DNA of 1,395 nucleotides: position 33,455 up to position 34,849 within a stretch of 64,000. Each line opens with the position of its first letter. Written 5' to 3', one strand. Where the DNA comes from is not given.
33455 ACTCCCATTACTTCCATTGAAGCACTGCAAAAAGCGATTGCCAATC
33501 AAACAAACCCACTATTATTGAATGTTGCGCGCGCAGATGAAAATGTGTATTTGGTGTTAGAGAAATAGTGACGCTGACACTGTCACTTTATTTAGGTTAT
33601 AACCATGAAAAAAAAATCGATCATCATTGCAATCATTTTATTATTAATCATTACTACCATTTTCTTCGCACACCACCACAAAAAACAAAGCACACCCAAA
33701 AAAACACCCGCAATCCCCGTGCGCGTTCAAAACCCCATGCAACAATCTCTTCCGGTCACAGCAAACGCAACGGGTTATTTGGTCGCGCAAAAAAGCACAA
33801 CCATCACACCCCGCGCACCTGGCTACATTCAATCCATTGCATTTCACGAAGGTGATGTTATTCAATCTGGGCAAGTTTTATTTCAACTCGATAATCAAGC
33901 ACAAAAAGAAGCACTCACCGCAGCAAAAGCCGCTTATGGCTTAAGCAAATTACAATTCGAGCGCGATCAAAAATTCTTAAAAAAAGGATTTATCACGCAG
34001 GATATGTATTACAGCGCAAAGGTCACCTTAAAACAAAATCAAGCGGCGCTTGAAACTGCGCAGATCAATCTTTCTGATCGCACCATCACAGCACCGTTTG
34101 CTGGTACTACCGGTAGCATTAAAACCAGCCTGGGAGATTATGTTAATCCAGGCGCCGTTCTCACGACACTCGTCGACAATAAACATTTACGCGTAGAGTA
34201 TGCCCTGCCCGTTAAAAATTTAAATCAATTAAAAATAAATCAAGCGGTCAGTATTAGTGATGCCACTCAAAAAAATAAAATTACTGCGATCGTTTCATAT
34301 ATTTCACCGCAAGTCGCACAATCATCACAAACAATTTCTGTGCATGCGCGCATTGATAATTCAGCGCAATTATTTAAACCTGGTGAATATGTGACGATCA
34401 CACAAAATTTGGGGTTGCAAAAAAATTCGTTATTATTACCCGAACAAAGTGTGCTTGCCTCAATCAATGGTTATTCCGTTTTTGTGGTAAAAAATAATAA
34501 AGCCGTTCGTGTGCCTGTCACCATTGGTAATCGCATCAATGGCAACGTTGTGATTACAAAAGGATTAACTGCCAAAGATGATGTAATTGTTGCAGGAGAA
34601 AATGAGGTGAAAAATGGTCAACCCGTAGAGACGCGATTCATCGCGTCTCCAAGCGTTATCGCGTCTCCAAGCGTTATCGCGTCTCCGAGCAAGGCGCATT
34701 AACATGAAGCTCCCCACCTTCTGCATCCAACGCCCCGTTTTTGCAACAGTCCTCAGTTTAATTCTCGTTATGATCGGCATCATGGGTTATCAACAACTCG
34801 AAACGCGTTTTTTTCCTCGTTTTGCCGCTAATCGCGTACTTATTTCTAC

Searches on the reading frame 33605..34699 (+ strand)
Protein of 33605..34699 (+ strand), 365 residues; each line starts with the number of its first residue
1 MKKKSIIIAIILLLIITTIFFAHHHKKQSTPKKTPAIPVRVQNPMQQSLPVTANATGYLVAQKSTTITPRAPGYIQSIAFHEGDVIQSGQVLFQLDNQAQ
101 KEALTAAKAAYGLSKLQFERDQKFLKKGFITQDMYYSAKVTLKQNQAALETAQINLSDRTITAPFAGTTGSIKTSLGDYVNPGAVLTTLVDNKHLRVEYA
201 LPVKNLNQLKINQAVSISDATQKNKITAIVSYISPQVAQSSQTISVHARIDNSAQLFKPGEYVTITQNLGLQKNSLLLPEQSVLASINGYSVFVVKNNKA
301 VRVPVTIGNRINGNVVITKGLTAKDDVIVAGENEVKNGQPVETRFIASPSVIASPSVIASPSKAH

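Call 114: search_protein_families(library=pfam, proteins=[window:33605-34699:+], max_evalue=0.00001)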
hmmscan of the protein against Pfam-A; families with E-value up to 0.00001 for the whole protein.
window:33605-34699:+ (365 aa): 3 families
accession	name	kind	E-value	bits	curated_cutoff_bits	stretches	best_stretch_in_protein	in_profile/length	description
PF16576.10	HlyD_D23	-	2.1e-21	76.6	30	1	62-263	17-214/214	Barrel-sandwich domain of CusB or HlyD membrane-fusion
PF13437.12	HlyD_3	-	5.2e-19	69.4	22.2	1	160-260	1-106/106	HlyD family secretion protein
PF13533.13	Biotin_lipoyl_2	-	6.2e-07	29.5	29.8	0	66-96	2-32/32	Biotin-lipoyl like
